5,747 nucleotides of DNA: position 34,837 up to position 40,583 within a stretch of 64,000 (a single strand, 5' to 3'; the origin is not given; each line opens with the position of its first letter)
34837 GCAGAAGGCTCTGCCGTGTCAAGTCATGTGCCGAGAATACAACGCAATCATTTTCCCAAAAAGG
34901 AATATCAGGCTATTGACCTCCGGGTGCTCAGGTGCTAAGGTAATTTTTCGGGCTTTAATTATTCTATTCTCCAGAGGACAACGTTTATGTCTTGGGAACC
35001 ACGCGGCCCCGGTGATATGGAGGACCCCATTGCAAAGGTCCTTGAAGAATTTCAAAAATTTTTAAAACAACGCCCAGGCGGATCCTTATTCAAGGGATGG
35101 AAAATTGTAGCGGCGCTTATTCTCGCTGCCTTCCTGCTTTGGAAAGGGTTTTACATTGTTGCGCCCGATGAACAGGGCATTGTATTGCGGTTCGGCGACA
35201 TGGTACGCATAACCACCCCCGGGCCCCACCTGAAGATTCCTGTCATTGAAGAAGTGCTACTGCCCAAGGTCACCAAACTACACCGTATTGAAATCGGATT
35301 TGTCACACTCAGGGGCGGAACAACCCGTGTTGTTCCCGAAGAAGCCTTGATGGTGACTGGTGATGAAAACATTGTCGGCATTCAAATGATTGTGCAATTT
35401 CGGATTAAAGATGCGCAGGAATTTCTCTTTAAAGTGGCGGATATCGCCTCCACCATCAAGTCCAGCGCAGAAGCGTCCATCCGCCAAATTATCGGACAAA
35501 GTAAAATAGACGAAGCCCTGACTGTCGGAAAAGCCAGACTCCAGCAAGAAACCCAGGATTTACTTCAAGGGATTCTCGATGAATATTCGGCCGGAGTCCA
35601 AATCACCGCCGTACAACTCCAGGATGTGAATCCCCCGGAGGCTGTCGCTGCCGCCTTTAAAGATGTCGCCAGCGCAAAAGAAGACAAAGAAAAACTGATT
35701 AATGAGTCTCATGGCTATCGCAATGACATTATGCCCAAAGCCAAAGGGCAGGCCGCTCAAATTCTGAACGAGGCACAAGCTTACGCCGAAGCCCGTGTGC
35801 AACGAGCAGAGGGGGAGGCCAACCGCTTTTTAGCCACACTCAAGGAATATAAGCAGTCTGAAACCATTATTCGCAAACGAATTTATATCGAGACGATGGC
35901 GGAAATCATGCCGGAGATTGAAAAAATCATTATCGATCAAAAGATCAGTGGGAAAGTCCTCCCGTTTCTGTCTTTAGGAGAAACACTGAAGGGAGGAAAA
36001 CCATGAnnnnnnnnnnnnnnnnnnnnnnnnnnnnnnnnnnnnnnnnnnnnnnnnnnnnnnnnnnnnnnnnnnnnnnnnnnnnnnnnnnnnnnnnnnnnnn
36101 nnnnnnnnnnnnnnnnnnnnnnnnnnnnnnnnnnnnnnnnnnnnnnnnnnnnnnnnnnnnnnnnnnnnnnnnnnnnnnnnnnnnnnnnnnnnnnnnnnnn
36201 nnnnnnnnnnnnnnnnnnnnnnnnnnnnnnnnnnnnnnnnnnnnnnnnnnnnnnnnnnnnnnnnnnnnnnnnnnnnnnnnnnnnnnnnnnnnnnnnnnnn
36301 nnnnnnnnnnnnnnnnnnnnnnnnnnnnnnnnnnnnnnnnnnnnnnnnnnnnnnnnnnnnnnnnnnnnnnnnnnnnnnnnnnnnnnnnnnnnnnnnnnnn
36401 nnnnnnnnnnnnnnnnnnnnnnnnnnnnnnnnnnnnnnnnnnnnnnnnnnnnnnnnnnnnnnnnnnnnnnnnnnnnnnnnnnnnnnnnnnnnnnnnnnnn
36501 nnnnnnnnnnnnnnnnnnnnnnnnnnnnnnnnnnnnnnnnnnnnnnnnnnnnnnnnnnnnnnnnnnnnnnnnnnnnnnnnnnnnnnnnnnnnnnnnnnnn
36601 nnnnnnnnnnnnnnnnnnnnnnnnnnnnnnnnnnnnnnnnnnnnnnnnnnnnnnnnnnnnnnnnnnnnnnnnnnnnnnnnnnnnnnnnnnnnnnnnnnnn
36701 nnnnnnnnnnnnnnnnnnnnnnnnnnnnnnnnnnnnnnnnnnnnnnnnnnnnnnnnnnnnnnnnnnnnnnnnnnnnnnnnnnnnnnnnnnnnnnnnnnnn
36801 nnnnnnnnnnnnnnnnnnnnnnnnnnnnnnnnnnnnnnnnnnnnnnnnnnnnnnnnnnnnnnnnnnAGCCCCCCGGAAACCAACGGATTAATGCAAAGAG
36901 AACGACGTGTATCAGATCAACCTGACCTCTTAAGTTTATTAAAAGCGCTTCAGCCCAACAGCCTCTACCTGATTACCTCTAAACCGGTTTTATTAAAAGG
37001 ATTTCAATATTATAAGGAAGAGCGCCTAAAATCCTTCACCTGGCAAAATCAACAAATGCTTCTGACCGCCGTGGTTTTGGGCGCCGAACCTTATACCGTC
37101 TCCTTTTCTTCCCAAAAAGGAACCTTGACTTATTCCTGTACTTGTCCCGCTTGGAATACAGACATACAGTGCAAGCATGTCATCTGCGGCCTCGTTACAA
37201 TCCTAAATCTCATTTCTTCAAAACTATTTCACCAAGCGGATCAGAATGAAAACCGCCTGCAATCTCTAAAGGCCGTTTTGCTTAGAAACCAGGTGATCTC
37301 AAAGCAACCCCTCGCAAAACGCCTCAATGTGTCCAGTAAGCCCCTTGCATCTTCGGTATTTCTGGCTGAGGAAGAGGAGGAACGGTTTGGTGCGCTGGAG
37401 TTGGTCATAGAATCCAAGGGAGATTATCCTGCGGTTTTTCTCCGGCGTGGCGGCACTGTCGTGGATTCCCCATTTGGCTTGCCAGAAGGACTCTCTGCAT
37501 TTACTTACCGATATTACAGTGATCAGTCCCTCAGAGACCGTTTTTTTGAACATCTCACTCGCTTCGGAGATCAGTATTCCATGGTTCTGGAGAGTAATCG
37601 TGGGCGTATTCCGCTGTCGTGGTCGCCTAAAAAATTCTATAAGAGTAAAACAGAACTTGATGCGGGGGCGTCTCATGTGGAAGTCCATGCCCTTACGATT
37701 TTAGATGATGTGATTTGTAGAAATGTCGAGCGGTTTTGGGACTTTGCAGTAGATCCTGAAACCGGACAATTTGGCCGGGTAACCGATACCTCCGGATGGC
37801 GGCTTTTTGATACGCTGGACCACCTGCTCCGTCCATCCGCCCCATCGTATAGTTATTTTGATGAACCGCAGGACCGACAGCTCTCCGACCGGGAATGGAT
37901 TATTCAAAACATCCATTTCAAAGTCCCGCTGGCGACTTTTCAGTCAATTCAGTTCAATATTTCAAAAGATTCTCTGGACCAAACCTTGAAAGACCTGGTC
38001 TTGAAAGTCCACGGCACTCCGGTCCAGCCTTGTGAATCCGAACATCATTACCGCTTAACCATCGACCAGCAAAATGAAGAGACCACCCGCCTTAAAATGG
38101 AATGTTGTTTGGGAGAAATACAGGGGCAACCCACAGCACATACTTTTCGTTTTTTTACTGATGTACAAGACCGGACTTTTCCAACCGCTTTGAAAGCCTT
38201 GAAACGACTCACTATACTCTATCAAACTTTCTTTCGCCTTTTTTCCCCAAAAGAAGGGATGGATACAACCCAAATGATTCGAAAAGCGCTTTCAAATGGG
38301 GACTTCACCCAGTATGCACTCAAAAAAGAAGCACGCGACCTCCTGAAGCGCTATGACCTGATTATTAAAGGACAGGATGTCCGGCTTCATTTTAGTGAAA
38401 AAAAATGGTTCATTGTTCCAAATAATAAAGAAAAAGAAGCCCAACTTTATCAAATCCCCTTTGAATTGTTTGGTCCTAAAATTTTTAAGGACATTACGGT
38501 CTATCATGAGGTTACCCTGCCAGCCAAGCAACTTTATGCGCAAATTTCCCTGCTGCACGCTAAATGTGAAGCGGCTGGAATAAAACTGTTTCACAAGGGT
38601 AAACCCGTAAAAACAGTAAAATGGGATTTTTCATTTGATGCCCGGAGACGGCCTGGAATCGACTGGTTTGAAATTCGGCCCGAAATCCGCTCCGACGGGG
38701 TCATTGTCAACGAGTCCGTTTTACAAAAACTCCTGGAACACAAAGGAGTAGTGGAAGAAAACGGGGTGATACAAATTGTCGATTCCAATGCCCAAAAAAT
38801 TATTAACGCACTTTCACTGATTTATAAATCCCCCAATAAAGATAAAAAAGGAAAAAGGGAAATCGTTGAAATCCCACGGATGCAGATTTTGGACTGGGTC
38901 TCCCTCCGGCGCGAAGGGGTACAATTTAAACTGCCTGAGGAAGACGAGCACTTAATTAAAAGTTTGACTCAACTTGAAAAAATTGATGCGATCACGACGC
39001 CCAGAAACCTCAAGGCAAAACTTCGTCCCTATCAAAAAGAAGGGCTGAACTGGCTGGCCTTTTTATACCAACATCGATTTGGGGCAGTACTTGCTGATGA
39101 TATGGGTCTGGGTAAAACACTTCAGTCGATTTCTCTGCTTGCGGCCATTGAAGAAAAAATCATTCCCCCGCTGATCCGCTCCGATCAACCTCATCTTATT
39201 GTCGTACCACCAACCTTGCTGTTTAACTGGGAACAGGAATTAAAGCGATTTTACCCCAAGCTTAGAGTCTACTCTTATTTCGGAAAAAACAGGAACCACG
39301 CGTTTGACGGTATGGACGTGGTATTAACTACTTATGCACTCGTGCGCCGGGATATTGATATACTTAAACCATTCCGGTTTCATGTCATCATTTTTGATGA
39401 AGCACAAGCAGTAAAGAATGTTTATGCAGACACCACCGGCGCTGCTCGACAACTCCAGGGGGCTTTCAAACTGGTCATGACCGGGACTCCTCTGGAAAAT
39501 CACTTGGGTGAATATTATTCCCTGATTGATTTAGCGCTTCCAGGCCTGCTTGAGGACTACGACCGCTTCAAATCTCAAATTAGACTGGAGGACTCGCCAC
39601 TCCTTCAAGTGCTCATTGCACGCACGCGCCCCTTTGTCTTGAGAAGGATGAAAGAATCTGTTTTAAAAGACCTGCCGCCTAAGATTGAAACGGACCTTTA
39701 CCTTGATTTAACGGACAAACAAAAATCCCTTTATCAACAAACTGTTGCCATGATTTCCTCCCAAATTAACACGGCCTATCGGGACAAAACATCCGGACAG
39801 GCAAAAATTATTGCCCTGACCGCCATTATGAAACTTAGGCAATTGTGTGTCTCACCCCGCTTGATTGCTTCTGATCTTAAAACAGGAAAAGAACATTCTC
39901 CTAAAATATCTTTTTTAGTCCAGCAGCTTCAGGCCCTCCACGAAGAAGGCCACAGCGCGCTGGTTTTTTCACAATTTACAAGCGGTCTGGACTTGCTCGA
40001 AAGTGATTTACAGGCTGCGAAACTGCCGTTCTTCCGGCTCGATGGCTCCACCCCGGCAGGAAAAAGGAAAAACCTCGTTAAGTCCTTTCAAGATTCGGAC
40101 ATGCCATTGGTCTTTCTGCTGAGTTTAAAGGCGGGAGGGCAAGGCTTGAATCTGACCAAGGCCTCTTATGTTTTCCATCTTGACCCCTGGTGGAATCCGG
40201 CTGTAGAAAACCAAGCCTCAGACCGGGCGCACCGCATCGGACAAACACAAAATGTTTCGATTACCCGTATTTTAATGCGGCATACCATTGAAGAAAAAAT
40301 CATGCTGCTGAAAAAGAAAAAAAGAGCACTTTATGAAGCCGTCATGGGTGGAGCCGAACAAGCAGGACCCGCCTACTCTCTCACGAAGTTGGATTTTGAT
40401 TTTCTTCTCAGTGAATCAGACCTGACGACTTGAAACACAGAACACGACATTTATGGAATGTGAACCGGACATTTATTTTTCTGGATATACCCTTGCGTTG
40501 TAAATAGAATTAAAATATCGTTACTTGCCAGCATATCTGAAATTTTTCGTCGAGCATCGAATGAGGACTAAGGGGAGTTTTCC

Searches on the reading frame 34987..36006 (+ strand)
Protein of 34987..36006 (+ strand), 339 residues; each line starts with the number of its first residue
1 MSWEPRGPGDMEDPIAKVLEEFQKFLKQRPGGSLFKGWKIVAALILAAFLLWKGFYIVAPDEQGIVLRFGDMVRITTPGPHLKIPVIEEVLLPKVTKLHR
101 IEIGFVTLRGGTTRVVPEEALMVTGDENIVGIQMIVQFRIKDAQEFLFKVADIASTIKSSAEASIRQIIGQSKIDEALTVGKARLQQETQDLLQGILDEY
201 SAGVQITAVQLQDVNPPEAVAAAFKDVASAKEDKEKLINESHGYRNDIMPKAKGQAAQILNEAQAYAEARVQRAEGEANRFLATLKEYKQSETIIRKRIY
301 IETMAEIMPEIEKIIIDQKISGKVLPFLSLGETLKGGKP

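Call 83: search_protein_families(library=pfam, proteins=[window:34987-36006:+], max_evalue=0.001)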
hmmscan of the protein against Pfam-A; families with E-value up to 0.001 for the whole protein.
window:34987-36006:+ (339 aa): 1 family
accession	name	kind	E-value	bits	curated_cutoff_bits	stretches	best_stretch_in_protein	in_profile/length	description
PF01145.31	Band_7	-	4.6e-27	95.6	23.6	1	57-242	2-173/176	SPFH domain / Band 7 family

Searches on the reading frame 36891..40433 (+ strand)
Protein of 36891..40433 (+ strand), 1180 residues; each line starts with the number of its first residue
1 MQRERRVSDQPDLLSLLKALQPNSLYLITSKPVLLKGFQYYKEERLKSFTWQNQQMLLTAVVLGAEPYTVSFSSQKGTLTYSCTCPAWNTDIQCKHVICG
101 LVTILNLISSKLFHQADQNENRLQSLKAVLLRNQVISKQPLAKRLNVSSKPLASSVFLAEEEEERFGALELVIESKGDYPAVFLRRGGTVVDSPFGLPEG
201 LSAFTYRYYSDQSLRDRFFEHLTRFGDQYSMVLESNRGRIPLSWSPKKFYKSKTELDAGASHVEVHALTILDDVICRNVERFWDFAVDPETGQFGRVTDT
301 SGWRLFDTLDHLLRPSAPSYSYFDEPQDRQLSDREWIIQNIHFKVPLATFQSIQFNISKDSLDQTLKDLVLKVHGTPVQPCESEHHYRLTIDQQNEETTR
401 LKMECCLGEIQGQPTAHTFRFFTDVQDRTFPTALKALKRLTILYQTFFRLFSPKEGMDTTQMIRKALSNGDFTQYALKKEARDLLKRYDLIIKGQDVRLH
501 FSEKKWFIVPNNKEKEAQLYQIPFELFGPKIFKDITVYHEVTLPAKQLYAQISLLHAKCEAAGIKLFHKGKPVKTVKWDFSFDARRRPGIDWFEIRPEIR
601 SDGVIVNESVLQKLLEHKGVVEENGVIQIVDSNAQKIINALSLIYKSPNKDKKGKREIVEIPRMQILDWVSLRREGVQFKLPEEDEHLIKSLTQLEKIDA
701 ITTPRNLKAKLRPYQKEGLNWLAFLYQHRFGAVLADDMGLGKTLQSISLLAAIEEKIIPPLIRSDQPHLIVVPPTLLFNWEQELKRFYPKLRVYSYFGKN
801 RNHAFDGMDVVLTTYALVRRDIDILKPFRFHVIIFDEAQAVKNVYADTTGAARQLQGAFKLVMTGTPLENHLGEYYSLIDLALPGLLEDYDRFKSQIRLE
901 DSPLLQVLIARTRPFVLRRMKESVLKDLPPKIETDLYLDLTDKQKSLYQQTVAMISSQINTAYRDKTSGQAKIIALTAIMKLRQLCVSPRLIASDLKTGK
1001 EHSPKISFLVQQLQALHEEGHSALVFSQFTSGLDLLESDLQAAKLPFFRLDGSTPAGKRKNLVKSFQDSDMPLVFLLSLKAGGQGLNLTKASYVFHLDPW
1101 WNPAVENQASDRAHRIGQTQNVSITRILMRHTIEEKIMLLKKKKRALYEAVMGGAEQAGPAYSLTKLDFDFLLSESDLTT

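Call 6: search_protein_families(library=pfam, proteins=[window:36891-40433:+], max_evalue=0.001)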
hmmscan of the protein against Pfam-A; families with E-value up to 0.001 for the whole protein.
window:36891-40433:+ (1180 aa): 3 families
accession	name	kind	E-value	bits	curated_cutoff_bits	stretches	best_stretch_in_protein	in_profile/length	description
PF00176.29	SNF2-rel_dom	-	3.1e-62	210.7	24.9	1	714-990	1-289/290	SNF2-related domain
PF00271.37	Helicase_C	-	4.1e-21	75.7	23.5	1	1005-1117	2-110/110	Helicase conserved C-terminal domain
PF04851.21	ResIII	-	2.1e-08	34.7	22.5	1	709-867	2-162/164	Type III restriction enzyme, res subunit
